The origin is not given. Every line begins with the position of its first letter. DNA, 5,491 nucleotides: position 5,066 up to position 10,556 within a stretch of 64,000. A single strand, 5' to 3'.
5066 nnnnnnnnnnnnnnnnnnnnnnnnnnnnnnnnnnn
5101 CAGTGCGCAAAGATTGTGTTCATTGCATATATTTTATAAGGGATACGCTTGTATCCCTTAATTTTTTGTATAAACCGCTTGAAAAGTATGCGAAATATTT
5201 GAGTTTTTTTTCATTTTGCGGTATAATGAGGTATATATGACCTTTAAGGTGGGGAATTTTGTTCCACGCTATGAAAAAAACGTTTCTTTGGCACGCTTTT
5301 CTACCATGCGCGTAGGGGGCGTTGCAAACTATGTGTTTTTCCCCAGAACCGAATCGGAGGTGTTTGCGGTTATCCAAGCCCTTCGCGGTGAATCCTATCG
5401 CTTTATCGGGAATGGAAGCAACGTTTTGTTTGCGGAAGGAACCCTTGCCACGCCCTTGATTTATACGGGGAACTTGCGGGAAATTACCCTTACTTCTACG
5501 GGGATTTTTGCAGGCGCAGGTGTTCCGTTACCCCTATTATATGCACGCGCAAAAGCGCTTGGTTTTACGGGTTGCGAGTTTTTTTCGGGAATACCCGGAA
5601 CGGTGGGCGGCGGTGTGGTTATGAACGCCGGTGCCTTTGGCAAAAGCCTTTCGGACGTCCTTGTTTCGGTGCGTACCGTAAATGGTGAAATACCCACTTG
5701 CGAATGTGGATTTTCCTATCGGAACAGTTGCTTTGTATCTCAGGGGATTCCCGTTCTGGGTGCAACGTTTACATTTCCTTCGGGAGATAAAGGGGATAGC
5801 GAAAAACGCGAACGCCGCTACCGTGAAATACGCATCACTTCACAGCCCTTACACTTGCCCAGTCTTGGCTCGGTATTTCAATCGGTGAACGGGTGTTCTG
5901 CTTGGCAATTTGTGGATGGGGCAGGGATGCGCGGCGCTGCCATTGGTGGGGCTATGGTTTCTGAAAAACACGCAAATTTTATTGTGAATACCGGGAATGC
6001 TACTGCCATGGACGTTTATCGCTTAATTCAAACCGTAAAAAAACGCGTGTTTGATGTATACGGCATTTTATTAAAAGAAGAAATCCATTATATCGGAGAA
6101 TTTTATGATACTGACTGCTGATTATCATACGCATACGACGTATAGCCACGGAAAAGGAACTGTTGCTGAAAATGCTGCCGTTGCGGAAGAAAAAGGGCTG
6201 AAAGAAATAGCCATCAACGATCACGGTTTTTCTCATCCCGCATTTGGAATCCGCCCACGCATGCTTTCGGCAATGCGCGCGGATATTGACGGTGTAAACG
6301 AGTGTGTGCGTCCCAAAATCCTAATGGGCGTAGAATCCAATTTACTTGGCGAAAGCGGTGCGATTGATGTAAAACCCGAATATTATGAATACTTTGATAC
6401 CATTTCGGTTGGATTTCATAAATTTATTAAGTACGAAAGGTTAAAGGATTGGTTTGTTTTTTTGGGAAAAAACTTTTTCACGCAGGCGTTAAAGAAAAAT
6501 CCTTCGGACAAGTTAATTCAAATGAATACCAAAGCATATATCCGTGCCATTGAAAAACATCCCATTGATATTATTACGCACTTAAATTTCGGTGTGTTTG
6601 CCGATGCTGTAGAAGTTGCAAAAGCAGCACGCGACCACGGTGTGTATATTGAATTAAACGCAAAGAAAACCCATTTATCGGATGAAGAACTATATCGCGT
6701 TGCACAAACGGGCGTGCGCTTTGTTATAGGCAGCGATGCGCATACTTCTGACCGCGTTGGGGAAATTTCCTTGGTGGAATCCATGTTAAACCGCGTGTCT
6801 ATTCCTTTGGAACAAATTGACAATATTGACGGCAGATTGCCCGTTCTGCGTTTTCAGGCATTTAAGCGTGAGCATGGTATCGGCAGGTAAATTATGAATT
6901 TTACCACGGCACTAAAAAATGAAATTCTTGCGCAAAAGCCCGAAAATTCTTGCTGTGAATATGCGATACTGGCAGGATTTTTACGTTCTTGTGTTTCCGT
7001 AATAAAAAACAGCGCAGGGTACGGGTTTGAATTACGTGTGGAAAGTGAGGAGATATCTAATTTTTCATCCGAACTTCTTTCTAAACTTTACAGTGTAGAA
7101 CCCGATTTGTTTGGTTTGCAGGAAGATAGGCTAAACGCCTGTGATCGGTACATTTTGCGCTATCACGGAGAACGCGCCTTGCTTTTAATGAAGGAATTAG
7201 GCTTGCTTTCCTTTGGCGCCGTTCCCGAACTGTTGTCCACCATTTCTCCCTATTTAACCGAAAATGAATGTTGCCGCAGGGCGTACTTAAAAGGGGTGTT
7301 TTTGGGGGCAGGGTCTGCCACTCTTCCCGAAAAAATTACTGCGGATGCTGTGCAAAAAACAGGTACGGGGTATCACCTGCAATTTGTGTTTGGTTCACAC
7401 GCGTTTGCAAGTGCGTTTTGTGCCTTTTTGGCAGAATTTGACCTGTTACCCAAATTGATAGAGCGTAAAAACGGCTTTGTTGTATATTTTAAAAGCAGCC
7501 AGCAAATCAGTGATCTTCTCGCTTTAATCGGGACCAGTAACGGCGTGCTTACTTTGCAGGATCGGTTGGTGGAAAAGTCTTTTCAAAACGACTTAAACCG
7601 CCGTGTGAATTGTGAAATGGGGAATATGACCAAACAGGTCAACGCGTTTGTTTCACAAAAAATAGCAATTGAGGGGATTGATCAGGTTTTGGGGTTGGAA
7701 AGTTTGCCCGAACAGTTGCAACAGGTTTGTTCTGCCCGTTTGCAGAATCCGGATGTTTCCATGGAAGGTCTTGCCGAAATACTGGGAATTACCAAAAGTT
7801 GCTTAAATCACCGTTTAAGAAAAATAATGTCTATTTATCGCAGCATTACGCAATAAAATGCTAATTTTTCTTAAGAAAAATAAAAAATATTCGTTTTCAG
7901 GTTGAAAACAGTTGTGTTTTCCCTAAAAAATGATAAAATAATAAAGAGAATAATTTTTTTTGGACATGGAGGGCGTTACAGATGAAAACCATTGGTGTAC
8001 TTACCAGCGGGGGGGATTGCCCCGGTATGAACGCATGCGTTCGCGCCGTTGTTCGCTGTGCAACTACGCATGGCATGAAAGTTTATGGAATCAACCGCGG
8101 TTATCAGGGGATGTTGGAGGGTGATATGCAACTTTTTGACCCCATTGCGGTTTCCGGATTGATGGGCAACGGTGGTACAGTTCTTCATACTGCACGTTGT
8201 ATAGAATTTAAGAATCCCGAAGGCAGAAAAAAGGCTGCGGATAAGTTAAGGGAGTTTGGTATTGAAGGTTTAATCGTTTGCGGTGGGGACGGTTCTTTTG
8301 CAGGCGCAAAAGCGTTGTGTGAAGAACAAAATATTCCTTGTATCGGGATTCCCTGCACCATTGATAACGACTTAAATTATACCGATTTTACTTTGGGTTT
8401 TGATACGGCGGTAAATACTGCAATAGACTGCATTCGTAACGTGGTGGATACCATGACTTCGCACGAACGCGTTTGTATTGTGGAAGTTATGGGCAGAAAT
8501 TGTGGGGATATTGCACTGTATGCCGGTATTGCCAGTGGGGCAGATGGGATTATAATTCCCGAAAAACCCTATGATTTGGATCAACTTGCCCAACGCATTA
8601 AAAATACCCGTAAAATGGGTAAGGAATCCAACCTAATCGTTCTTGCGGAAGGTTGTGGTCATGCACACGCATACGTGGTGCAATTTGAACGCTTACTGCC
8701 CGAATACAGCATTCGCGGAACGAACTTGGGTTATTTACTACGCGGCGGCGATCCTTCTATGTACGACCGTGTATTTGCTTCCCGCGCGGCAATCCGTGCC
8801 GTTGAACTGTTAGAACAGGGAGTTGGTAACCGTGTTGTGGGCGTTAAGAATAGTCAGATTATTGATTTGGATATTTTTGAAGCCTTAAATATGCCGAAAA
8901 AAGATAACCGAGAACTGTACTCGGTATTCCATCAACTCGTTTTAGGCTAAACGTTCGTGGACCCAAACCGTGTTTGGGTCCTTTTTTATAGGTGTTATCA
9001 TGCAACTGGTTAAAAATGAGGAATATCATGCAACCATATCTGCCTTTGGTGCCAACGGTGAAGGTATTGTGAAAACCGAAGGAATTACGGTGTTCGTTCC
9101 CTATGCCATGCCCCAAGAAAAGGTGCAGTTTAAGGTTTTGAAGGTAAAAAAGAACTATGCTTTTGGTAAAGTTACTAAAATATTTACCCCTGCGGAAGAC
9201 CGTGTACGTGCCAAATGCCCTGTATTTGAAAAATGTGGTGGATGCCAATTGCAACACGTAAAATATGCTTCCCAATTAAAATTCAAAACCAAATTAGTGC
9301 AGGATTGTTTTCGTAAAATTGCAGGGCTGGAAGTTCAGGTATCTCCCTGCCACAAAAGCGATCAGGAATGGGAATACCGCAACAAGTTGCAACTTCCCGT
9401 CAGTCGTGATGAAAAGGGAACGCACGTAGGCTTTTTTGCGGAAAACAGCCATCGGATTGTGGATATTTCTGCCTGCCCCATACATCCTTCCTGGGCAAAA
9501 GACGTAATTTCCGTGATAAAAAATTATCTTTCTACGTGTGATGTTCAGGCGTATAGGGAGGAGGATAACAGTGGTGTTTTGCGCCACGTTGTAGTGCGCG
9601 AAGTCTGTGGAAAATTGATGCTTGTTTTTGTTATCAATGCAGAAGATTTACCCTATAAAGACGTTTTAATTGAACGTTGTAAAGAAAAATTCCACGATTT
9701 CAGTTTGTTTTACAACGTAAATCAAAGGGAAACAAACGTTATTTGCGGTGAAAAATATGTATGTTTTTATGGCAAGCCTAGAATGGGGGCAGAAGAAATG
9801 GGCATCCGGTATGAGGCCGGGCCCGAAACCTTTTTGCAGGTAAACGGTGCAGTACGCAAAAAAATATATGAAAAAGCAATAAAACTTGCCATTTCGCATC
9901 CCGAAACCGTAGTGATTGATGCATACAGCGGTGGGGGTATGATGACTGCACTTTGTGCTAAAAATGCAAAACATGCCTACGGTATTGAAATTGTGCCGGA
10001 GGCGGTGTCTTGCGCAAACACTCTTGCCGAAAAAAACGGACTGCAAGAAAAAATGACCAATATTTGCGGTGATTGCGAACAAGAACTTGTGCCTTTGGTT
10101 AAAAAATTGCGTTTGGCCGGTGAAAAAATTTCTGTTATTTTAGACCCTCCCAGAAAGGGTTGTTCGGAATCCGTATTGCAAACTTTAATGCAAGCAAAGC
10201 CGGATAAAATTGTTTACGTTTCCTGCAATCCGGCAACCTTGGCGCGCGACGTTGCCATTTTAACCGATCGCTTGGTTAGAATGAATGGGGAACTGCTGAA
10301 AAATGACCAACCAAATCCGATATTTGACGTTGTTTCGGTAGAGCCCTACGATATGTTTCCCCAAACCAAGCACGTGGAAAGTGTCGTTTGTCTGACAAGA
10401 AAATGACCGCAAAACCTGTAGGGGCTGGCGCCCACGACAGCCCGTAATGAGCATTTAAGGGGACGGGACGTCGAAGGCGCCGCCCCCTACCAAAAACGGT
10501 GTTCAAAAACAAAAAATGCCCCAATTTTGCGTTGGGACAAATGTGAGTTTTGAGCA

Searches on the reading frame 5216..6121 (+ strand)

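Call 48: search_protein_families(library=pfam, proteins=[window:5216-6121:+], max_evalue=0.0001)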
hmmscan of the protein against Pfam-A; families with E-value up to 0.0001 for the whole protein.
window:5216-6121:+ (301 aa): 2 families
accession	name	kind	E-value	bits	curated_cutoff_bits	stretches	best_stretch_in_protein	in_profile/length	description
PF02873.21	MurB_C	-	2.8e-28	98.5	27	1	198-293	5-99/99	UDP-N-acetylenolpyruvoylglucosamine reductase, C-terminal domain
PF01565.28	FAD_binding_4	-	2e-13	50.6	26.4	1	38-157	2-131/139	FAD binding domain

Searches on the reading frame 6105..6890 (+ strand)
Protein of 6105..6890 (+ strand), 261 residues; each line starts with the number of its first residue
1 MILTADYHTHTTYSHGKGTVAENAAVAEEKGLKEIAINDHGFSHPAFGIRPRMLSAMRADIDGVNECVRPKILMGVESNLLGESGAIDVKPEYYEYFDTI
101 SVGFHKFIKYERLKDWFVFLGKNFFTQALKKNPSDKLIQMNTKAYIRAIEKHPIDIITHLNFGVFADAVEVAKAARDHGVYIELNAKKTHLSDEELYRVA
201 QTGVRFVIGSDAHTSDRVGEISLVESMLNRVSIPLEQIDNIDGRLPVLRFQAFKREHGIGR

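Call 48: search_protein_families(library=pfam, proteins=[window:6105-6890:+], max_evalue=0.0001)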
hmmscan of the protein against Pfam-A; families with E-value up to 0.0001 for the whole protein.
window:6105-6890:+ (261 aa): 1 family
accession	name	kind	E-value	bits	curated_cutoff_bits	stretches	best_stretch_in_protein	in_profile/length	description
PF02811.25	PHP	-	3.6e-09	37.6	26.4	1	6-147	1-123/164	PHP domain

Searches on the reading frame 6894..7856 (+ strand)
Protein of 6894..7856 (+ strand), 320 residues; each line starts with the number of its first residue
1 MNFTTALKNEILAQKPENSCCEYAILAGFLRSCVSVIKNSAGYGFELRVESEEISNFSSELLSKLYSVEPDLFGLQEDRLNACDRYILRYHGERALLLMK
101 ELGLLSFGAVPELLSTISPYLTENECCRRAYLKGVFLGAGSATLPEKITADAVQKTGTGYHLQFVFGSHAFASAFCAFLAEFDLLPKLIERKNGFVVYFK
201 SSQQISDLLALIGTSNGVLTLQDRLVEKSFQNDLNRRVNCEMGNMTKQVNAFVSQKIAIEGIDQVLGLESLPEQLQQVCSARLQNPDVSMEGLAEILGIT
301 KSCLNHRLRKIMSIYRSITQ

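Call 48: search_protein_families(library=pfam, proteins=[window:6894-7856:+], max_evalue=0.0001)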
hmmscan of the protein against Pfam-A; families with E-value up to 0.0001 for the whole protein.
window:6894-7856:+ (320 aa): 3 families
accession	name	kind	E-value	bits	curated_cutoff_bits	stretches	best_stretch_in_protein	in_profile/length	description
PF02650.20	HTH_WhiA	-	5.1e-25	88.1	27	1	235-314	2-83/84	WhiA C-terminal HTH domain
PF14527.11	LAGLIDADG_WhiA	-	8.8e-20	71.1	23.2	1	129-230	2-92/93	WhiA LAGLIDADG-like domain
PF10298.14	WhiA_N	-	4.4e-07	30.3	23.4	1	19-105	1-86/86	WhiA N-terminal LAGLIDADG-like domain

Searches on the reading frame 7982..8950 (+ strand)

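Call 48: search_protein_families(library=pfam, proteins=[window:7982-8950:+], max_evalue=0.0001)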
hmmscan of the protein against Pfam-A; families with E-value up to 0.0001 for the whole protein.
window:7982-8950:+ (322 aa): 2 families
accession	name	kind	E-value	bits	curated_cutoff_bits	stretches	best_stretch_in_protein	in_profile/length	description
PF00365.25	PFK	-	9e-105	350.4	30.9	1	4-277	2-277/277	Phosphofructokinase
PF01513.26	NAD_kinase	-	8.9e-06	26.5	25.5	0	82-124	61-103/130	ATP-NAD kinase N-terminal domain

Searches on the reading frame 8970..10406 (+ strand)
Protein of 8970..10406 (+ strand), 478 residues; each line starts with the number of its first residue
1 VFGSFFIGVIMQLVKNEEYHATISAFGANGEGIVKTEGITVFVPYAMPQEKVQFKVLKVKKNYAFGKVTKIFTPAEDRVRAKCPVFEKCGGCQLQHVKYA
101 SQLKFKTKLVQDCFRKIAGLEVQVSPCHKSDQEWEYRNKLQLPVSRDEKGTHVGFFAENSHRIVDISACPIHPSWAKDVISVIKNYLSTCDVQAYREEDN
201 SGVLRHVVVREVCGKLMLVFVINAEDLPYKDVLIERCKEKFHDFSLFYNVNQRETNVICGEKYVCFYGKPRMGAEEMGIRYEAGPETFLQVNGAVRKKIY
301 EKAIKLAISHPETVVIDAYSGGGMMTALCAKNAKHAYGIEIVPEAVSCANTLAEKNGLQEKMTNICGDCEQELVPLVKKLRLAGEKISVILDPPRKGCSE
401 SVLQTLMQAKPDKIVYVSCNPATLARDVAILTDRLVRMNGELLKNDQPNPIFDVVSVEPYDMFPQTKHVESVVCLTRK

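Call 49: search_protein_families(library=pfam, proteins=[window:8970-10406:+], max_evalue=0.0001)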
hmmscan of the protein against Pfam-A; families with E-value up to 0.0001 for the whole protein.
window:8970-10406:+ (478 aa): 3 families
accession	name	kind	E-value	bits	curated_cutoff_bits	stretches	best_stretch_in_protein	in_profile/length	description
PF05958.17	tRNA_U5-meth_tr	-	2.6e-14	53.4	23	1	276-477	167-356/357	tRNA (Uracil-5-)-methyltransferase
PF01938.26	TRAM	-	8e-10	38.9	21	1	16-68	5-60/61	TRAM domain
PF09445.16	Methyltransf_15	-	4.7e-07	30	22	1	313-397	2-83/165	RNA cap guanine-N2 methyltransferase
